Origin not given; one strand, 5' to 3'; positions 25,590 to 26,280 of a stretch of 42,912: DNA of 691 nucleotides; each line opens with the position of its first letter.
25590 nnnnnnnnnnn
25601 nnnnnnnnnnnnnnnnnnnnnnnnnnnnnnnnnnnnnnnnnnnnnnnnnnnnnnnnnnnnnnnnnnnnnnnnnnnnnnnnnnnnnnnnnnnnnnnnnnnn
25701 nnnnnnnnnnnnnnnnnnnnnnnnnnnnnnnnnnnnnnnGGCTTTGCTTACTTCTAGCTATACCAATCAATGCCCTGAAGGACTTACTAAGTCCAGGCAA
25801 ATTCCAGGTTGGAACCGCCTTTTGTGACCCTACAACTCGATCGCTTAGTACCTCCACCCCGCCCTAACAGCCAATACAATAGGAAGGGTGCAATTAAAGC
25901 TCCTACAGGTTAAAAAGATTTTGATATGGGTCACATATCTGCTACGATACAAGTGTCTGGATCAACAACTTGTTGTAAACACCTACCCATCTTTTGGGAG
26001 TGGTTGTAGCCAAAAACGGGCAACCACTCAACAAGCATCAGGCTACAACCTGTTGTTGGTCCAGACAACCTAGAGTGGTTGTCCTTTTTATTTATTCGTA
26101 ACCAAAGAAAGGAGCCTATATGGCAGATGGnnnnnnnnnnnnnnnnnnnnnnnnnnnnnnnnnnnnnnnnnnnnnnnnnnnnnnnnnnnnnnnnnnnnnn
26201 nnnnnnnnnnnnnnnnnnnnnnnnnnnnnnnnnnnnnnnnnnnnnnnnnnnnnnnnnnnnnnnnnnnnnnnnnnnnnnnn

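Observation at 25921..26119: Leader RNA copy 2 sits back-to-back with serine recombinase B and has a promoter that starts at the first stem base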

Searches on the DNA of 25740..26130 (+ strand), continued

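Call 39: search_with_rna_model(model_id=R1, sources=[L102, L107, L034], max_evalue=0.001, show_alignments=3)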
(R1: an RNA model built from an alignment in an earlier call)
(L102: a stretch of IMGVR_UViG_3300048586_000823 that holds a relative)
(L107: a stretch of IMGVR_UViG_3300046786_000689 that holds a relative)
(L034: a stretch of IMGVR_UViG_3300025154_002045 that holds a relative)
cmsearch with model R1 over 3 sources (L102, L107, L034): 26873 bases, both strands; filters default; matches with E-value up to 0.001: 3.
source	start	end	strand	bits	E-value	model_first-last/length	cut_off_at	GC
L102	448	575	+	58.7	1.8e-12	1-130/130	no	0.45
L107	3641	3781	+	45.9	1.8e-09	1-130/130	no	0.41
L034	6637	6769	-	38.5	9.7e-08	1-130/130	no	0.52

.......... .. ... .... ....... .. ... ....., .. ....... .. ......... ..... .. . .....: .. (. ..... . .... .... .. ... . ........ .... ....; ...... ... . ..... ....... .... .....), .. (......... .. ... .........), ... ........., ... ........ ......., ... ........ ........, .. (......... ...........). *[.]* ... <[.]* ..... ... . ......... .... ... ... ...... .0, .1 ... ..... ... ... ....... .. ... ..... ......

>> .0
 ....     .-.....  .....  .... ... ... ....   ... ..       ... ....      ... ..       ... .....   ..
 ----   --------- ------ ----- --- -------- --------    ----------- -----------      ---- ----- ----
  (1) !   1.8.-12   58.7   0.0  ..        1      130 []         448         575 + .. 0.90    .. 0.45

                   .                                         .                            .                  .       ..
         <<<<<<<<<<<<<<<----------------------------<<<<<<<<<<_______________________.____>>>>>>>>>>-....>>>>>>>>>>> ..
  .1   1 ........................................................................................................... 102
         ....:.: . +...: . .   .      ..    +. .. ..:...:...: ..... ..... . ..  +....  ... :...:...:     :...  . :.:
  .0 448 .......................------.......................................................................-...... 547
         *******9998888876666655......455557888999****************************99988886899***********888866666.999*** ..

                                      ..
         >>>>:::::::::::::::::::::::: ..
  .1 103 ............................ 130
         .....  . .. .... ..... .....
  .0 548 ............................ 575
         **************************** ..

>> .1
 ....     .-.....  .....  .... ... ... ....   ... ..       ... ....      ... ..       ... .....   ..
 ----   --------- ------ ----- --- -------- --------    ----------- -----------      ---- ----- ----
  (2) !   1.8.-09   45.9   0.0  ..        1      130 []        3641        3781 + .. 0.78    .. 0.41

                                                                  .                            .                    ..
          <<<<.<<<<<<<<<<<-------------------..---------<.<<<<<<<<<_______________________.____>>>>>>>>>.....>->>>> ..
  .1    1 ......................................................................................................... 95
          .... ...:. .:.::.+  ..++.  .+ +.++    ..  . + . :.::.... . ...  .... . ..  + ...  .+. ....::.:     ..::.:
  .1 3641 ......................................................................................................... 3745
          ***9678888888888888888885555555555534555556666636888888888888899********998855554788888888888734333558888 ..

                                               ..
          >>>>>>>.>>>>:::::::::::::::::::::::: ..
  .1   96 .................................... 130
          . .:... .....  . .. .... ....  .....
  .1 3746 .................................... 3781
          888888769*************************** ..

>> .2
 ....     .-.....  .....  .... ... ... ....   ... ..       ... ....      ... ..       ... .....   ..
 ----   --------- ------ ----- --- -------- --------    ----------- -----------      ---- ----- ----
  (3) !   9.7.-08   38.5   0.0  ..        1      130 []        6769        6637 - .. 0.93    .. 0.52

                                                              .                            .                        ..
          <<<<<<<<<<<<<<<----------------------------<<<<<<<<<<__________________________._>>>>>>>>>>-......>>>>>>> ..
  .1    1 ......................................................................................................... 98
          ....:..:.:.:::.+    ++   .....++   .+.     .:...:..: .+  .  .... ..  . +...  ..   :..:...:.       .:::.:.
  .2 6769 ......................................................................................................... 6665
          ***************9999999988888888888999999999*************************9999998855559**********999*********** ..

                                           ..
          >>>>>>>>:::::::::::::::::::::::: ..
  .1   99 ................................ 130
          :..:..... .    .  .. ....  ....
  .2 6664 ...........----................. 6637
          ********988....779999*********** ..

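Call 64: search_with_rna_model(model_id=R1, sources=[window, L015, L003, L013, L004, L018, L007, L023, L014, L017, L026, L028, L020, L031, L102, L107, L034], max_evalue=0.000005, make_alignment=true)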
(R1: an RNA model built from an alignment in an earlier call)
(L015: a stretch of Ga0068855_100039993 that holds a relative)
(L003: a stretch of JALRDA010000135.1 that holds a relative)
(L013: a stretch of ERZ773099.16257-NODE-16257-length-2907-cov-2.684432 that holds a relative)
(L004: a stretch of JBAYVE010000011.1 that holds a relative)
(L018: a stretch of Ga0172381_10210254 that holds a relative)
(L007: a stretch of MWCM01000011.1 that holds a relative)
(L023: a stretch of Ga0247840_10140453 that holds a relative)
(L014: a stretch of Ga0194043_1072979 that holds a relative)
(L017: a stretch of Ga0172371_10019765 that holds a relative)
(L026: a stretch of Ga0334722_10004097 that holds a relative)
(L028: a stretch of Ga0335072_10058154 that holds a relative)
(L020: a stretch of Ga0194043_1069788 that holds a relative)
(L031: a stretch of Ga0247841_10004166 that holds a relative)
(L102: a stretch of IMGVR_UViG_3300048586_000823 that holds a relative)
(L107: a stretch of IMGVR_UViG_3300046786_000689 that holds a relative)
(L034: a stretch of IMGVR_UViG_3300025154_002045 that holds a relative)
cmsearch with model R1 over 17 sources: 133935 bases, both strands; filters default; matches with E-value up to 0.000005: 18.
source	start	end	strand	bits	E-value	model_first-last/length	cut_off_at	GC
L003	4544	4674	+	129.6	2.6e-28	1-130/130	no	0.43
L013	545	676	+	128.1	6e-28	1-130/130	no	0.41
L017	5345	5475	-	125.6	2.2e-27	1-130/130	no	0.42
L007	4159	4296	-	124.3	4.6e-27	1-130/130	no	0.44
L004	544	680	+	123.4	7.1e-27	1-130/130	no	0.45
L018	1246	1380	-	123.3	7.6e-27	1-130/130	no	0.44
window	25955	26090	+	122.9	9.5e-27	1-130/130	no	0.46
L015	630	765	-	121.6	1.9e-26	1-130/130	no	0.46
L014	350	490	-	119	7.9e-26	1-130/130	no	0.46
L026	9828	9964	-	115.4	5.4e-25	1-130/130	no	0.39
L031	3687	3812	+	115.3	5.8e-25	1-130/130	no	0.46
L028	3538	3668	-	114.9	7.2e-25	1-130/130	no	0.44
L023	891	1037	+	113.9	1.2e-24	1-130/130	no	0.41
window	6392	6521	+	102.8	4.6e-22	1-130/130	no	0.49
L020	1052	1168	-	99.5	2.8e-21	1-130/130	no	0.42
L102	448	575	+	58.7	9e-12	1-130/130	no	0.45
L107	3641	3781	+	45.9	8.9e-09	1-130/130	no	0.41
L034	6637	6769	-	38.5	4.8e-07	1-130/130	no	0.52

Alignment A4: 18 matches aligned to the model, 166 columns, each read 5' to 3' on its own strand. Consensus structure (alignment columns), stored with it:
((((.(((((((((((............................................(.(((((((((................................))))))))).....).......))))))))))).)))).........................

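Call 69: build_rna_model(alignment_id=A4)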
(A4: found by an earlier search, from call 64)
Model R2 built from alignment A4 (18 sequences, 166 columns); structure: stored with the alignment.
model positions 131; base pairs 25; branch points 0; effective number of sequences 2.51; information 0.59 bits per position. Calibrated on 0.2 Mb of random sequence (short: E-values are rough).
structure used (alignment columns):
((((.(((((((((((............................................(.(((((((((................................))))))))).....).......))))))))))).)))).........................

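Call 70: search_with_rna_model(model_id=R2, sources=[L032, L033, L034, L035, L036, L037, L038, L039, L040, L041, L042, L043, L044, L045, L046, L047, L048, L049, L050, L051, L052, L053, L054, L055, L056, L057, L058, L059, L060, L061, L062, L063, L064, L065, L066, L067, L068, L069, L070, L071, L072, L073, L074, L075, L076, L077, L078, L079, L080, L081, L082, L083, L084, L085, L086, L087, L088, L089, L090, L091, L092, L093, L094, L095, L096, L097, L098, L099, L100, L101, L102, L103, L104, L105, L106, L107, L108, L109, L110, L111], max_evalue=1)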
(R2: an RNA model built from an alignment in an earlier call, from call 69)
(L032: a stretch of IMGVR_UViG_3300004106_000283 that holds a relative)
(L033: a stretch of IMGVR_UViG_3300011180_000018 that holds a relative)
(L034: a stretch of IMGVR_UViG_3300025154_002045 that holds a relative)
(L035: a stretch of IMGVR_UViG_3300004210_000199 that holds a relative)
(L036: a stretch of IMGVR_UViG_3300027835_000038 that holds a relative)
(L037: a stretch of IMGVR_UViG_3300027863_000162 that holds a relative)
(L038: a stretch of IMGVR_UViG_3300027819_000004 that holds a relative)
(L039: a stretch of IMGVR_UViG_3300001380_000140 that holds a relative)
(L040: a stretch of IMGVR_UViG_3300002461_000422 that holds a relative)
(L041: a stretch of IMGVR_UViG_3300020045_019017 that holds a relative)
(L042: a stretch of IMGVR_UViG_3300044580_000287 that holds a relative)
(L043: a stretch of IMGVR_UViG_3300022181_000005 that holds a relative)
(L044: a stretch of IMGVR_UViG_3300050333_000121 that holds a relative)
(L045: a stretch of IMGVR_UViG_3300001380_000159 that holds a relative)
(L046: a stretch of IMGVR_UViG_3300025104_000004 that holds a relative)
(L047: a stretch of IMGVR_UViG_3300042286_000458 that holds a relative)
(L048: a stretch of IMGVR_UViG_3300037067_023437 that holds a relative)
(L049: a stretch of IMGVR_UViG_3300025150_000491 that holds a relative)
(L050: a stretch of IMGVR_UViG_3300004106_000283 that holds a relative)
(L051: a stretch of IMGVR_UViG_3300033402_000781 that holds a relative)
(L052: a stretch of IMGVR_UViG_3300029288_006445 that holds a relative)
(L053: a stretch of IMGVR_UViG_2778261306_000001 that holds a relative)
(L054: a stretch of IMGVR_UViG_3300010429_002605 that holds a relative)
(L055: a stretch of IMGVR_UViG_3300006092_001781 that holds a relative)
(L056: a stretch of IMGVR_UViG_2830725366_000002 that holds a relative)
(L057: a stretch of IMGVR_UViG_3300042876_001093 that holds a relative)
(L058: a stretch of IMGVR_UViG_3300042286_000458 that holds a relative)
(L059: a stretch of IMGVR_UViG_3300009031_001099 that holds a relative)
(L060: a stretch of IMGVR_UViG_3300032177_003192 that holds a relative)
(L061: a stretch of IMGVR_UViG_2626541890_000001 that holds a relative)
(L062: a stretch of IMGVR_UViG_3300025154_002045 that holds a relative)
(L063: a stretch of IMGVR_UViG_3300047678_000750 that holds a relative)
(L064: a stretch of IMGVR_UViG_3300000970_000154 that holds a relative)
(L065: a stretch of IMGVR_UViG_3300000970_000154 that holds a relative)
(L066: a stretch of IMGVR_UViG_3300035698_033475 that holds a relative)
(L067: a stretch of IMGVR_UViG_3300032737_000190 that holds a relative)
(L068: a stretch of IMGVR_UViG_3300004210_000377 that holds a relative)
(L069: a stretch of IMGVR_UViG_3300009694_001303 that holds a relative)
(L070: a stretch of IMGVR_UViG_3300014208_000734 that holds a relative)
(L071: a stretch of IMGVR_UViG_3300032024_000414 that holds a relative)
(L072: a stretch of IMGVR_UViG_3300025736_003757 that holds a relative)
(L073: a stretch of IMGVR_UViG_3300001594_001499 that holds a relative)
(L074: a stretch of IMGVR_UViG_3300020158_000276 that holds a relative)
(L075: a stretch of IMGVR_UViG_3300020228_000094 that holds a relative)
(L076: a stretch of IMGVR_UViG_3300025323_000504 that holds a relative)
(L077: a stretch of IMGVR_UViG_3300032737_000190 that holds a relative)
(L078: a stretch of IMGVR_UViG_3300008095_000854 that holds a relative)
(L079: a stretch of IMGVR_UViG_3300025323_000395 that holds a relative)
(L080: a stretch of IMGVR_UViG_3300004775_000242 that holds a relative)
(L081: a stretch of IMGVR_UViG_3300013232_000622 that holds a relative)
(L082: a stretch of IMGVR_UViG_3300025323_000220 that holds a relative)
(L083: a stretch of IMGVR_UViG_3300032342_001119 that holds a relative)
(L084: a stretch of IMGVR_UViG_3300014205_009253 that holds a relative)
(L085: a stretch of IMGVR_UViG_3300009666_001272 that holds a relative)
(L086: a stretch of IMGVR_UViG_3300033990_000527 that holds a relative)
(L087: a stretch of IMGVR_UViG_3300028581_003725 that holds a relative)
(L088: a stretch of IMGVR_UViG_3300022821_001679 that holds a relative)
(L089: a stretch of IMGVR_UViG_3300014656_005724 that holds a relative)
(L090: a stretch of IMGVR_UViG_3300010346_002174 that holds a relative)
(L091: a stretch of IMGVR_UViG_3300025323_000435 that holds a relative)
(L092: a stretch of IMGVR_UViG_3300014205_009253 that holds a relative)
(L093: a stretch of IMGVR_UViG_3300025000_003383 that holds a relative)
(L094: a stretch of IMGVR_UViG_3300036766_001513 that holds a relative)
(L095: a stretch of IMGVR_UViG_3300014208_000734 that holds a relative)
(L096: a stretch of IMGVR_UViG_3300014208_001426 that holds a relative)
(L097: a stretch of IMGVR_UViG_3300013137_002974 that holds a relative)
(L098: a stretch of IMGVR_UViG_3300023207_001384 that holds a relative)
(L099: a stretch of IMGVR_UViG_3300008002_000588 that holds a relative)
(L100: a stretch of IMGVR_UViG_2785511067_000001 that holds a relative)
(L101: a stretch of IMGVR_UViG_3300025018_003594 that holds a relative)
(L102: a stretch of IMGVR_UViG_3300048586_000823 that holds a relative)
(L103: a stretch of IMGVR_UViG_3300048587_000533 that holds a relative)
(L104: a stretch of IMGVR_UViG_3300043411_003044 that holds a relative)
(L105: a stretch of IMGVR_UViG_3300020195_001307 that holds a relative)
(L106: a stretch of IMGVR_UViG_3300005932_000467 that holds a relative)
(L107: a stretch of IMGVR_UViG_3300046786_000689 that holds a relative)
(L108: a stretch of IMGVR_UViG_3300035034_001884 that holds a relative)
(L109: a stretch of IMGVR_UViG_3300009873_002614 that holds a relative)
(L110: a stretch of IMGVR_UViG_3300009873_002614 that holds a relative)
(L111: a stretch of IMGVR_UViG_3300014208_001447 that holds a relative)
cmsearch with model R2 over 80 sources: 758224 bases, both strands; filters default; matches with E-value up to 1: 6.
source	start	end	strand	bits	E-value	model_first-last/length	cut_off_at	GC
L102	448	575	+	86.2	2.8e-17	1-131/131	no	0.45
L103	2797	2924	+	86.2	2.8e-17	1-131/131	no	0.45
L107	3641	3781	+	82.1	2.6e-16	1-131/131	no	0.41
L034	6637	6769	-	74.5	1.4e-14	1-131/131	no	0.52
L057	8991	9143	-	18.3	0.15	1-131/131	no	0.44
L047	5685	5797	-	14.8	0.94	1-131/131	no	0.4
